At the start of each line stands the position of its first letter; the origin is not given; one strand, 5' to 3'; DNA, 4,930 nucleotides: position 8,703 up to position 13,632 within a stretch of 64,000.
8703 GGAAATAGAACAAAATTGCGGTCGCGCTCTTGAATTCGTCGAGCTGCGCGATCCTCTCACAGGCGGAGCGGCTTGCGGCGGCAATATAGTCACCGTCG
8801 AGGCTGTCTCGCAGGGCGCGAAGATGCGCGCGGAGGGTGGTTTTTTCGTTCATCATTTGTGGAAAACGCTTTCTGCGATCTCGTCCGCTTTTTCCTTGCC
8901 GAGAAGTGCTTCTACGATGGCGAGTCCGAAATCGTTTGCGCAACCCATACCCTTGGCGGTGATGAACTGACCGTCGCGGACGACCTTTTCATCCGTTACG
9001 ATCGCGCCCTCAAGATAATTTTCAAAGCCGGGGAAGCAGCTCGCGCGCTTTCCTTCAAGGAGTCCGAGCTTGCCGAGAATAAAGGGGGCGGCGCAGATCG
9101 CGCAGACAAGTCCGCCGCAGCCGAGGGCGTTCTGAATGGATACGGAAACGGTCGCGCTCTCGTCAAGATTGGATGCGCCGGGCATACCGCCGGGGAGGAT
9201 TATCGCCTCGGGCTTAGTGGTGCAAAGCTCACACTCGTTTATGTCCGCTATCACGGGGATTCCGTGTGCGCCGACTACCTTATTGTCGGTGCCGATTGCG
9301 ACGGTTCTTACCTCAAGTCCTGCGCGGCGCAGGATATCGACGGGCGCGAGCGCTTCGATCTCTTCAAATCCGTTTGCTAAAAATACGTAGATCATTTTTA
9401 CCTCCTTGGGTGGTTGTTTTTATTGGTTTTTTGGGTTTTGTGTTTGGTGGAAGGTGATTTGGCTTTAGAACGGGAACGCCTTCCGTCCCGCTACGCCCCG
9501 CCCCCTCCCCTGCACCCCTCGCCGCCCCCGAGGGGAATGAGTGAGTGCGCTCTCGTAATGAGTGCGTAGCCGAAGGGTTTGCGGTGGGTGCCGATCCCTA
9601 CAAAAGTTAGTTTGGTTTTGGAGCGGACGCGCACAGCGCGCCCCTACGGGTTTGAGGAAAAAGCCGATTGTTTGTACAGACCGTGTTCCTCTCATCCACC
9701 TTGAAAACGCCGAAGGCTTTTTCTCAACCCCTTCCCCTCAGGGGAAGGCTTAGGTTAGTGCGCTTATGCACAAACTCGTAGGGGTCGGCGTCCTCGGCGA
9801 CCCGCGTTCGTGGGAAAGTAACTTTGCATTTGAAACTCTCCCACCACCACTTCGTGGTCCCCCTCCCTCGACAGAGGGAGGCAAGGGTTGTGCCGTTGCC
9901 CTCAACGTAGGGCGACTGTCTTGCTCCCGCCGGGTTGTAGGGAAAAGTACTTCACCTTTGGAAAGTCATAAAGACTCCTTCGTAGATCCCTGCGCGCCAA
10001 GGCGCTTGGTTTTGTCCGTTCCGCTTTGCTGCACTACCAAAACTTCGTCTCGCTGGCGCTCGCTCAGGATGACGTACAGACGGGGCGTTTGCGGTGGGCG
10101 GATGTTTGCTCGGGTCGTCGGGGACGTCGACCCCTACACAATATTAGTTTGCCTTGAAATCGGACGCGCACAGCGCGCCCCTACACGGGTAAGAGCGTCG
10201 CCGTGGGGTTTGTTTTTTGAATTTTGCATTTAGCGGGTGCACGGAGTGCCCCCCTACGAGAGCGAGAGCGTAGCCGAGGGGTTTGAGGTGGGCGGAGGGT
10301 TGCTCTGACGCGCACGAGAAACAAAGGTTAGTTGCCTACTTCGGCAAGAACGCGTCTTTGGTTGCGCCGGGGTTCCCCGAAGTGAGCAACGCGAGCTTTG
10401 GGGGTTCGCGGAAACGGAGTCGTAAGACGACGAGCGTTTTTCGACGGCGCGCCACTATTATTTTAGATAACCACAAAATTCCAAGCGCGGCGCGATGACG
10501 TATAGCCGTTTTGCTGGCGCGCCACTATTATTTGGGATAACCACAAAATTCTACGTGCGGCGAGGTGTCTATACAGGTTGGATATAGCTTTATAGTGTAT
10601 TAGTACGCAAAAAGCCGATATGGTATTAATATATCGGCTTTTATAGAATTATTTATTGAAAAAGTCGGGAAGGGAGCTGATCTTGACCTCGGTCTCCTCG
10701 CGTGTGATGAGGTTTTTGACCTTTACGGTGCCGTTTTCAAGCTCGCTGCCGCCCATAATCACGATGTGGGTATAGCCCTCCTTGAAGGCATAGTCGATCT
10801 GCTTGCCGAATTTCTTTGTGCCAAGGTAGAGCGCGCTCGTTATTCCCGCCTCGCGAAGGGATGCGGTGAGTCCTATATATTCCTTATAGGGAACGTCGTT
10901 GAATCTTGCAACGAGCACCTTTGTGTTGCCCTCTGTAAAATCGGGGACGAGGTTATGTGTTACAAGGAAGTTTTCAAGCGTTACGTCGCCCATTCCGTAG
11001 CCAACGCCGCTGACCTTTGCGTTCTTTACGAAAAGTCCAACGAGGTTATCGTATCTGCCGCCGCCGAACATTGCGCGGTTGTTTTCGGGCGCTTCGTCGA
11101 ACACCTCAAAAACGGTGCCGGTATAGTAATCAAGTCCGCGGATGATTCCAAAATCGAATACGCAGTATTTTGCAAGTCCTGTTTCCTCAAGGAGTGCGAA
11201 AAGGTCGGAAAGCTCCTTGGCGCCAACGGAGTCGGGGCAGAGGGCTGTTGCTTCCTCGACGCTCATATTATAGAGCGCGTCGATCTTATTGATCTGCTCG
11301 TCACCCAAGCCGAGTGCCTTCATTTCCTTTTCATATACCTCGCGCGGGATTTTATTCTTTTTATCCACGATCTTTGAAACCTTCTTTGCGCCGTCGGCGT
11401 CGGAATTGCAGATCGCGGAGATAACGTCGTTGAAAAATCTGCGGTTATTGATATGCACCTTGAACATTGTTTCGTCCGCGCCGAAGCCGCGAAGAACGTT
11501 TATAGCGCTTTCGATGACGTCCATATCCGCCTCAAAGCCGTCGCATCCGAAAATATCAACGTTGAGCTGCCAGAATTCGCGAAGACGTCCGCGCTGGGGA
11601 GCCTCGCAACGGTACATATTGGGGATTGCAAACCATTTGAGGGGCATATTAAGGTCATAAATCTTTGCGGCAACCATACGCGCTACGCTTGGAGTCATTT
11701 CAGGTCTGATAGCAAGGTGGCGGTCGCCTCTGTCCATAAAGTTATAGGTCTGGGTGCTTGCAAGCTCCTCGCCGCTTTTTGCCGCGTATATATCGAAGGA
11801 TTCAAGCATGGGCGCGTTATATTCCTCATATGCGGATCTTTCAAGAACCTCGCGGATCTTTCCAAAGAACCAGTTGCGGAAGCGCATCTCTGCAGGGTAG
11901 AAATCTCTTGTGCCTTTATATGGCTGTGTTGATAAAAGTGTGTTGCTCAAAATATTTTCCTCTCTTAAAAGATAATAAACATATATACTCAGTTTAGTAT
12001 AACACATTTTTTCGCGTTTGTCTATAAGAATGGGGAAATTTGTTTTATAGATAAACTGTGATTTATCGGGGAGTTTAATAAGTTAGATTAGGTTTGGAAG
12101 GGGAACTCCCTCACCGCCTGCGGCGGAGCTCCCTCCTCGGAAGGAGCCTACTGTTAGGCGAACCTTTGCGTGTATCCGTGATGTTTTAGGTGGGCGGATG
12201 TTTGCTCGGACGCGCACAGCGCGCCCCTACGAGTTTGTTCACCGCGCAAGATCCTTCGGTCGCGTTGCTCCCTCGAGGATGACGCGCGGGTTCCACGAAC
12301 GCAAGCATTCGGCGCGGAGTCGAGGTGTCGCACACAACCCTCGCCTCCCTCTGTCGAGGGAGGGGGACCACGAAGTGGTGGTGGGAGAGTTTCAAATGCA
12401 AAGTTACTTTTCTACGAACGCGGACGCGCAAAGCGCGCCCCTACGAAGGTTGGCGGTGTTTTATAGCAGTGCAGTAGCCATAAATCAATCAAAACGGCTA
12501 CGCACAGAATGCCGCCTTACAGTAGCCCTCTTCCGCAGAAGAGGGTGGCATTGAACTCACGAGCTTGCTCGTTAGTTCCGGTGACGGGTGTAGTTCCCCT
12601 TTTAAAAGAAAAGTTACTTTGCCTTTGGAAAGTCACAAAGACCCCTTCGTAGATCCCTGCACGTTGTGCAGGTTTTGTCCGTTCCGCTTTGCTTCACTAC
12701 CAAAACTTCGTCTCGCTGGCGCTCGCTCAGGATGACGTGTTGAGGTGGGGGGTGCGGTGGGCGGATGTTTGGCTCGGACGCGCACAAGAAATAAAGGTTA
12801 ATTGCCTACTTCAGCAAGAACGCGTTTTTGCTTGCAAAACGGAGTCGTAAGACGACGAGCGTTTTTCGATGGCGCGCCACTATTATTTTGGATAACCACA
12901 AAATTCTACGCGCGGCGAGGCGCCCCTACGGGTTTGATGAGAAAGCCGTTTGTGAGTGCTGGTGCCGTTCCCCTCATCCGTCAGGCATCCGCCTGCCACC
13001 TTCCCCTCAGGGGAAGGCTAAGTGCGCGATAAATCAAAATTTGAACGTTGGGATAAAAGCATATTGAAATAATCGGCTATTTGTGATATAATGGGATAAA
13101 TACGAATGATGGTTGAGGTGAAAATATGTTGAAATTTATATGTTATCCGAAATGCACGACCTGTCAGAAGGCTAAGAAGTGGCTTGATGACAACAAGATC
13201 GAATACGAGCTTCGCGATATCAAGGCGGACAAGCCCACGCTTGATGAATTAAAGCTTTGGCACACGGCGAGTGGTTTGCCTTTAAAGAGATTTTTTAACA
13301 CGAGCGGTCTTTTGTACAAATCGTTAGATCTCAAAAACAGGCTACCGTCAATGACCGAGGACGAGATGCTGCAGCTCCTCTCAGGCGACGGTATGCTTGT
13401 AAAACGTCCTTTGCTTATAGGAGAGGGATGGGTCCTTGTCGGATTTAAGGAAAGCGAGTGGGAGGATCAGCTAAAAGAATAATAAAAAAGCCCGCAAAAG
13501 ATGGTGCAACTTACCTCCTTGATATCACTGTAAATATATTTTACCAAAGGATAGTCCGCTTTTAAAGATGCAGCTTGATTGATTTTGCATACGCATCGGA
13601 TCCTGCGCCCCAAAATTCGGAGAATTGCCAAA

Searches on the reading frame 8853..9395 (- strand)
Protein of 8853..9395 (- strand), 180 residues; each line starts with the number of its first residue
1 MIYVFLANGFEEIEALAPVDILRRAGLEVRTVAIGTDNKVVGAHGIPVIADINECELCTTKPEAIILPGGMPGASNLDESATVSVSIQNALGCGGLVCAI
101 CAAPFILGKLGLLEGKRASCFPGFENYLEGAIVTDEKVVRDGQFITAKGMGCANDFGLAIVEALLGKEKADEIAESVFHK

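Call 71: search_protein_families(library=pfam, proteins=[window:8853-9395:-], max_evalue=0.001)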
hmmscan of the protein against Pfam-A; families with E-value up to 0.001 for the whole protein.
window:8853-9395:- (180 aa): 1 family
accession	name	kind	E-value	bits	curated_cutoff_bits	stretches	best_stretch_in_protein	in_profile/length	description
PF01965.30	DJ-1_PfpI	-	1.2e-36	126.5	26.6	1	2-162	3-164/165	DJ-1/PfpI family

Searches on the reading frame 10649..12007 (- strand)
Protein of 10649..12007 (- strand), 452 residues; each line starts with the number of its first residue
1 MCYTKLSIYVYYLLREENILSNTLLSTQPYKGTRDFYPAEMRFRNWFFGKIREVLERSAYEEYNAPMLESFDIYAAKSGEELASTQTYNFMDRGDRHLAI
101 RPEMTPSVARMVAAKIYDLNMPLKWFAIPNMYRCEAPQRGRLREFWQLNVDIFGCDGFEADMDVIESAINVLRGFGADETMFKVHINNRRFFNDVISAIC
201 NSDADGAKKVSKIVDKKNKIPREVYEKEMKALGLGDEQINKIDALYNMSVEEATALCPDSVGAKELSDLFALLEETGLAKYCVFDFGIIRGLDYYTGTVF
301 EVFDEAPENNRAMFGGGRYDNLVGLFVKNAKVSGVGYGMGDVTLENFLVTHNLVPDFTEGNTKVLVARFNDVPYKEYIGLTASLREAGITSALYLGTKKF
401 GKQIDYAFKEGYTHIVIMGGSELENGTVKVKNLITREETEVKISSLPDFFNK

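Call 71: search_protein_families(library=pfam, proteins=[window:10649-12007:-], max_evalue=0.001)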
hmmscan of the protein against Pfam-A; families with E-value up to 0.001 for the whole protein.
window:10649-12007:- (452 aa): 4 families
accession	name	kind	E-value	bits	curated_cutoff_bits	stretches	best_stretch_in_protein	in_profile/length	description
PF13393.11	tRNA-synt_His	-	1.9e-42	146.1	25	1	32-336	1-300/308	Histidyl-tRNA synthetase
PF03129.25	HGTP_anticodon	-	1.1e-11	45.1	21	1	375-451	16-92/94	Anticodon binding domain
PF00587.30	tRNA-synt_2b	-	4.8e-10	40.2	29.3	1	88-305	1-123/179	tRNA synthetase class II core domain (G, H, P, S and T)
PF01409.25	tRNA-synt_2d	-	0.0007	19.6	19.8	0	60-150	35-130/246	tRNA synthetases class II core domain (F)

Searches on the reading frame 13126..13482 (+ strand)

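Call 71: search_protein_families(library=pfam, proteins=[window:13126-13482:+], max_evalue=0.001)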
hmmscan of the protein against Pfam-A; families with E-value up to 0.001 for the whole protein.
window:13126-13482:+ (118 aa): 2 families
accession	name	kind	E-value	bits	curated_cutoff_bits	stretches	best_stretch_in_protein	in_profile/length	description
PF03960.21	ArsC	-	5.8e-17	62.2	24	1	7-113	3-77/79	ArsC family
PF00462.30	Glutaredoxin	-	2.2e-07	31.4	22.9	1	8-44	7-43/60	Glutaredoxin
